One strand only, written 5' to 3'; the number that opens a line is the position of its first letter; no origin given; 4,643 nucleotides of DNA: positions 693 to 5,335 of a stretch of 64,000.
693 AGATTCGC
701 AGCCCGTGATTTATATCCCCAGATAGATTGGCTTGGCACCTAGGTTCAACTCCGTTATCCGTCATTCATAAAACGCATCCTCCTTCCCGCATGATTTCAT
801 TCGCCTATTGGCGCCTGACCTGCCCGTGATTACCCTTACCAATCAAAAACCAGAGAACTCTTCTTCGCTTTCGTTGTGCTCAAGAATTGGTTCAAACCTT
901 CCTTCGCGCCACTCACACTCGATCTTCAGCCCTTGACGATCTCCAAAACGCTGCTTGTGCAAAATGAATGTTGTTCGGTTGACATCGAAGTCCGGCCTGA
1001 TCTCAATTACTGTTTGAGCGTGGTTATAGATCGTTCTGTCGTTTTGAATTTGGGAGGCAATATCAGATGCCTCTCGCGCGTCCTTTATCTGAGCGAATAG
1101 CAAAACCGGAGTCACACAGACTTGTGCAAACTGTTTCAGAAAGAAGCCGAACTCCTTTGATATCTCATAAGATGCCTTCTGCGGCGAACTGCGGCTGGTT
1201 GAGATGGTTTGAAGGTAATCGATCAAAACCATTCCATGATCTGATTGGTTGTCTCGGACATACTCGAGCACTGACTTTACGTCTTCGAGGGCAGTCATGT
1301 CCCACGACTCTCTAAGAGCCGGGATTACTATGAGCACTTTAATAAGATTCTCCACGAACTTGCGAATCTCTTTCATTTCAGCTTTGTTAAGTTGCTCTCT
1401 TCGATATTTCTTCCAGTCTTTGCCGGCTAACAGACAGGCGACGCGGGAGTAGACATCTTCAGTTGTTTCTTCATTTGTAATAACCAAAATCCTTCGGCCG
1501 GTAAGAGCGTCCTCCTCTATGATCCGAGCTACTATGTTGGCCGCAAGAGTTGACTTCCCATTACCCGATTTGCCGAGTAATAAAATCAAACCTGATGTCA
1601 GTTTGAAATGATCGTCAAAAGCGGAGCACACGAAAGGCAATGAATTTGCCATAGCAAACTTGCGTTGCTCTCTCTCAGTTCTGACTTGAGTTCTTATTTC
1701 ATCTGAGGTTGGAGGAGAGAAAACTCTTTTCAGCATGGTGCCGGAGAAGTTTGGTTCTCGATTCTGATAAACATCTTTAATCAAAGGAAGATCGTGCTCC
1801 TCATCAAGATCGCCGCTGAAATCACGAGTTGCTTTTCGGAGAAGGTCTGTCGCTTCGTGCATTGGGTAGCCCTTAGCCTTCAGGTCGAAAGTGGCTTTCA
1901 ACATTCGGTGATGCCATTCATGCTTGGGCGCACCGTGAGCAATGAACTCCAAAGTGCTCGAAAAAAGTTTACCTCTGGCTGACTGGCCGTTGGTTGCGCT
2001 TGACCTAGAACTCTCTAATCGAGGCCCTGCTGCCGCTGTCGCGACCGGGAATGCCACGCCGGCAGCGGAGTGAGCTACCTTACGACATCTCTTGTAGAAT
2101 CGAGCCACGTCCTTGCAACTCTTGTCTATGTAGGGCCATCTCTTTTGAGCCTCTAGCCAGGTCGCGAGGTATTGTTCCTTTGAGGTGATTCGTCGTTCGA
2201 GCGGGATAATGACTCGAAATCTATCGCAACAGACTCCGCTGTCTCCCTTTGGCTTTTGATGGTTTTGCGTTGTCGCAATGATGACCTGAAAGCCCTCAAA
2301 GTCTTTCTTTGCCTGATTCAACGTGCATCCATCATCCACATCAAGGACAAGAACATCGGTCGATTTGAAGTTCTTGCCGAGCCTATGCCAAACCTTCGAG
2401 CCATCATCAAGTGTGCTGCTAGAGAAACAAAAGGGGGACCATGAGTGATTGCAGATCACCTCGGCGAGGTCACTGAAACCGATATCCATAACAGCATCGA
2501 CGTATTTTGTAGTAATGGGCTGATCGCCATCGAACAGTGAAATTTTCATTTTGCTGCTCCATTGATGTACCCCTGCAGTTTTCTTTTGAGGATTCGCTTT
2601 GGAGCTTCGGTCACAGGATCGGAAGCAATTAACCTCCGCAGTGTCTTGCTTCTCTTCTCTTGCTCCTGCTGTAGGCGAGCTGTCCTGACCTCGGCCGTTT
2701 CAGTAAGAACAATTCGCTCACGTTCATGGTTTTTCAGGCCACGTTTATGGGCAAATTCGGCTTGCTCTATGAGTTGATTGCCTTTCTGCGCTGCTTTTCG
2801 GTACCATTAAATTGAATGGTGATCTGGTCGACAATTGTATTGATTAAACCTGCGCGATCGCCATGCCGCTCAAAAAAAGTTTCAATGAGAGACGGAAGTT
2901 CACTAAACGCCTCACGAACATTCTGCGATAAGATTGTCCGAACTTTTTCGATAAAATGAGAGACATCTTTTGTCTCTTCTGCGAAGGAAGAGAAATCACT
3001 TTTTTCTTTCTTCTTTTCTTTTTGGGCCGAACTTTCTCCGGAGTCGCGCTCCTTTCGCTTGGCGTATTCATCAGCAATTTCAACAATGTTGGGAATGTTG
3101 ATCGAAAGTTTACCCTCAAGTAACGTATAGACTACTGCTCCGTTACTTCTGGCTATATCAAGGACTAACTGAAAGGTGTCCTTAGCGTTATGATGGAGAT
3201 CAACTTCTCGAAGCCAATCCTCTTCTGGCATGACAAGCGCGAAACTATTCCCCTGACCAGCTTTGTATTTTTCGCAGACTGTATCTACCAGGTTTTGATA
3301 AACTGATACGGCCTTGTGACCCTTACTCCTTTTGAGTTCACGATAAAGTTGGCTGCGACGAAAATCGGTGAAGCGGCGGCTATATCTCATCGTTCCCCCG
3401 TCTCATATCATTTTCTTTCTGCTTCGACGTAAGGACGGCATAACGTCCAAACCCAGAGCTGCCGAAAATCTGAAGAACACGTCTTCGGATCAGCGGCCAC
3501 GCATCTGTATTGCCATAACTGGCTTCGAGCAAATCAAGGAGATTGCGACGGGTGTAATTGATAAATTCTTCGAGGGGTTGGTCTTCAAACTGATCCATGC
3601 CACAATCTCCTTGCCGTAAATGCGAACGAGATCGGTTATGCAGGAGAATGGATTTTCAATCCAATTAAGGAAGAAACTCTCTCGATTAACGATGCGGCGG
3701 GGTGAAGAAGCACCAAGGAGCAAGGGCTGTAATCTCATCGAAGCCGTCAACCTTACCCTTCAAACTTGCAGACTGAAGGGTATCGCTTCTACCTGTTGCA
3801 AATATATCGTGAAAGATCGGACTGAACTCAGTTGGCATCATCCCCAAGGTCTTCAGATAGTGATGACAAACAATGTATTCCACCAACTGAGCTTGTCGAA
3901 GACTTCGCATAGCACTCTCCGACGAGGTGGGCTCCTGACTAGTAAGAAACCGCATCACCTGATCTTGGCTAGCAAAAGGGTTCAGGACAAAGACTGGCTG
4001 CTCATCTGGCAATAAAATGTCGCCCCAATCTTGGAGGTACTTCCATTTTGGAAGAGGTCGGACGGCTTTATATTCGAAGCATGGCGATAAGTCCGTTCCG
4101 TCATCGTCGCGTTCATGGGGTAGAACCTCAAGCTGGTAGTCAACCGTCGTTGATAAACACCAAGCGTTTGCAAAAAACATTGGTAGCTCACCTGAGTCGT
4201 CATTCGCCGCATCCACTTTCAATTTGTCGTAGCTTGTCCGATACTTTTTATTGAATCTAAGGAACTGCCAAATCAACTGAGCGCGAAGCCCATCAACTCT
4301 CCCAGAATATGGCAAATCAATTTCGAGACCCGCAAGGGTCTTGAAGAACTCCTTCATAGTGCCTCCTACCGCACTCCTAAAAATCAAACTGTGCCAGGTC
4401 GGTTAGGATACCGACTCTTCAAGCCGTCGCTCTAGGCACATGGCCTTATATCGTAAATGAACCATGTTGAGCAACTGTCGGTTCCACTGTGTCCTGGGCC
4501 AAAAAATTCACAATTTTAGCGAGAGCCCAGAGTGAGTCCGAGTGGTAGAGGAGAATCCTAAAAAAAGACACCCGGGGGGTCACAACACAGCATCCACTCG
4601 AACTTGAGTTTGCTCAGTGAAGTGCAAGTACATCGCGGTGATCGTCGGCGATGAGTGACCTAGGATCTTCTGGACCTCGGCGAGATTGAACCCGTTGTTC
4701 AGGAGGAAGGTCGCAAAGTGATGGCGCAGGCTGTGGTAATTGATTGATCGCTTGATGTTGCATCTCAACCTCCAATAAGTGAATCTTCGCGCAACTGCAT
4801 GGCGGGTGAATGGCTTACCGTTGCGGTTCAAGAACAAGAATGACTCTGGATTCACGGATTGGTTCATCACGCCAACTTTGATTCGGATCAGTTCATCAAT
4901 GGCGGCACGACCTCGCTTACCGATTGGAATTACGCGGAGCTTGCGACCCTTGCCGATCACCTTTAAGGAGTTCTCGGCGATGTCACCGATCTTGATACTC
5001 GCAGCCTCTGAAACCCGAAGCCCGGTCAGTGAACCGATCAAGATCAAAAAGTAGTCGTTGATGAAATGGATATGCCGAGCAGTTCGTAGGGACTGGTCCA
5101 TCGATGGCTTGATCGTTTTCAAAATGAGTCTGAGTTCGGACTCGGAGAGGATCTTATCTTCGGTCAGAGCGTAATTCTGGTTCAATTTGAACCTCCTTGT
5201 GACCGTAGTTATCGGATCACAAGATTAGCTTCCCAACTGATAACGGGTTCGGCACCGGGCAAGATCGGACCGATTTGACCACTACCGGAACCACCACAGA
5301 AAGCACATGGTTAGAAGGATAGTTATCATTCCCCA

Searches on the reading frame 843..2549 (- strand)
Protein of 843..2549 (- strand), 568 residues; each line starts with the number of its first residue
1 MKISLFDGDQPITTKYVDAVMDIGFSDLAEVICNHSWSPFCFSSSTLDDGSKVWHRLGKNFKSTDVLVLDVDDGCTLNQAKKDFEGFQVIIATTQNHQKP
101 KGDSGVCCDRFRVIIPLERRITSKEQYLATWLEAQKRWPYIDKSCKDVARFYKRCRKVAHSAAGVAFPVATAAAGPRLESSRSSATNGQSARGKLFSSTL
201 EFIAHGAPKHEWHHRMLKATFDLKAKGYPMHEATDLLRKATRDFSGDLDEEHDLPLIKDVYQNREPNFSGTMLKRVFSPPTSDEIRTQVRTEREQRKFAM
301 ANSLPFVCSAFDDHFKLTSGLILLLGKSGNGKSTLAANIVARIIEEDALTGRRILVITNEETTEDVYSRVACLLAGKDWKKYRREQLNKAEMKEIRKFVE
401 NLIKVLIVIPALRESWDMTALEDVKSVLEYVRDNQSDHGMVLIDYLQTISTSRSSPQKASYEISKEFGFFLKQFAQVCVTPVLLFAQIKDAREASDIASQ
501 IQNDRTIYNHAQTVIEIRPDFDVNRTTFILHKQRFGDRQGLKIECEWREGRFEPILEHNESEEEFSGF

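Call 17: search_protein_families(library=pfam, proteins=[window:843-2549:-], max_evalue=0.01)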
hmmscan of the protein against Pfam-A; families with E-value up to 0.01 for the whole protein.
window:843-2549:- (568 aa): 7 families
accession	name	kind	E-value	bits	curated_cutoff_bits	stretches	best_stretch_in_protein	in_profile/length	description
PF03796.21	DnaB_C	-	1.8e-17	64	27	1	319-552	19-253/255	DnaB-like helicase C terminal domain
PF06745.19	ATPase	-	6.5e-06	26.1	26.6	1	321-473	21-153/231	KaiC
PF13481.12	AAA_25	-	0.00011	22.3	27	1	320-381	34-102/195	AAA domain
PF20720.3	nSTAND3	-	0.00059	20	27.2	1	319-402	17-98/155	Novel STAND NTPase 3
PF00931.28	NB-ARC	-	0.0008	19.2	23.5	1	320-427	19-121/248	NB-ARC domain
PF09848.15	SLFN-g3_helicase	-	0.003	17.3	24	1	322-403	4-74/354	Schlafen group 3, DNA/RNA helicase domain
PF13401.12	AAA_22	-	0.0057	17.4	27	0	318-408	4-89/130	AAA domain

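Call 90: search_protein_families(library=phrogs, proteins=[window:843-2549:-], max_evalue=0.01)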
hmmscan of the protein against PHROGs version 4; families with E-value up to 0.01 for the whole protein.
window:843-2549:- (568 aa): 10 families
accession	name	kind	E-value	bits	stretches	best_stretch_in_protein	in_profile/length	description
phrog_19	-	DNA, RNA and nucleotide metabolism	3.2e-23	83.5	1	289-562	322-588/621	DnaB-like replicative helicase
phrog_239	-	DNA, RNA and nucleotide metabolism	2.3e-12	47.7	1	320-562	359-606/801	DNA primase/helicase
phrog_2135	-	DNA, RNA and nucleotide metabolism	6.5e-11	42.3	1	13-167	475-616/713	DNA primase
phrog_243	-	DNA, RNA and nucleotide metabolism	1.2e-09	38.5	1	295-537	9-245/273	DnaB-like replicative helicase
phrog_1883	-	DNA, RNA and nucleotide metabolism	4.7e-08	32.8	1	55-152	48-151/756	DNA helicase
phrog_25531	-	unknown function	5.9e-05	23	1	58-152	61-156/617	-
phrog_9765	-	DNA, RNA and nucleotide metabolism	0.00046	19.2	1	56-150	88-178/939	DNA primase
phrog_5482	-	unknown function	0.0019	18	1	302-403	36-134/341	-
phrog_3277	-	DNA, RNA and nucleotide metabolism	0.0024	18.7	1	322-360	13-51/168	DnaC-like helicase loader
phrog_50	-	DNA, RNA and nucleotide metabolism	0.0076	16.3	0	309-364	361-410/570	DnaC-like helicase loader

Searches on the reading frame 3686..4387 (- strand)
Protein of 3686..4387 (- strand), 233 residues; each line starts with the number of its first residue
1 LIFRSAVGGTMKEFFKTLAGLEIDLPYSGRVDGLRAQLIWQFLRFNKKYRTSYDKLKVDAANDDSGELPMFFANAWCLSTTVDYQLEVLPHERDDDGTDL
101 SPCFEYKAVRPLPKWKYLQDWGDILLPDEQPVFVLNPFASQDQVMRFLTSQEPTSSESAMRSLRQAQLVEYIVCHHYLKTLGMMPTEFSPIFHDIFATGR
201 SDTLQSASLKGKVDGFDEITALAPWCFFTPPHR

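Call 17: search_protein_families(library=pfam, proteins=[window:3686-4387:-], max_evalue=0.01)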
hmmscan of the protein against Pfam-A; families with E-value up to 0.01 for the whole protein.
window:3686-4387:- (233 aa): 1 family
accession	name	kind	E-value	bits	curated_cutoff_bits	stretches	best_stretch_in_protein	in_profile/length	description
PF20109.4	Trans_reg_dom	-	0.00036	21.3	23.8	1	35-78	16-57/60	Proteobacterial transcriptional regulator-like domain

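Call 90: search_protein_families(library=phrogs, proteins=[window:3686-4387:-], max_evalue=0.01)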
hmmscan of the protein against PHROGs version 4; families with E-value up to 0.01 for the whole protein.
window:3686-4387:- (233 aa): 0 families

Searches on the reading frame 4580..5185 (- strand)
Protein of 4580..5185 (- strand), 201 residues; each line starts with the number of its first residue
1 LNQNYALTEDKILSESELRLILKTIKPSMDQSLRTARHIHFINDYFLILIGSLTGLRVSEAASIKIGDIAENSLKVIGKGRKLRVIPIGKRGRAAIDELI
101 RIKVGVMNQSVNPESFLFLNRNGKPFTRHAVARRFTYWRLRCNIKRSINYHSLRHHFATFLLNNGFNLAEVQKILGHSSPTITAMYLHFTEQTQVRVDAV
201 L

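Call 17: search_protein_families(library=pfam, proteins=[window:4580-5185:-], max_evalue=0.01)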
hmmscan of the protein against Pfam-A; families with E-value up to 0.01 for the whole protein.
window:4580-5185:- (201 aa): 1 family
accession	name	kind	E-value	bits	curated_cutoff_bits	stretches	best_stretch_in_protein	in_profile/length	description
PF00589.27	Phage_integrase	-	2.1e-31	109.5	27.1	1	38-191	18-170/172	Phage integrase family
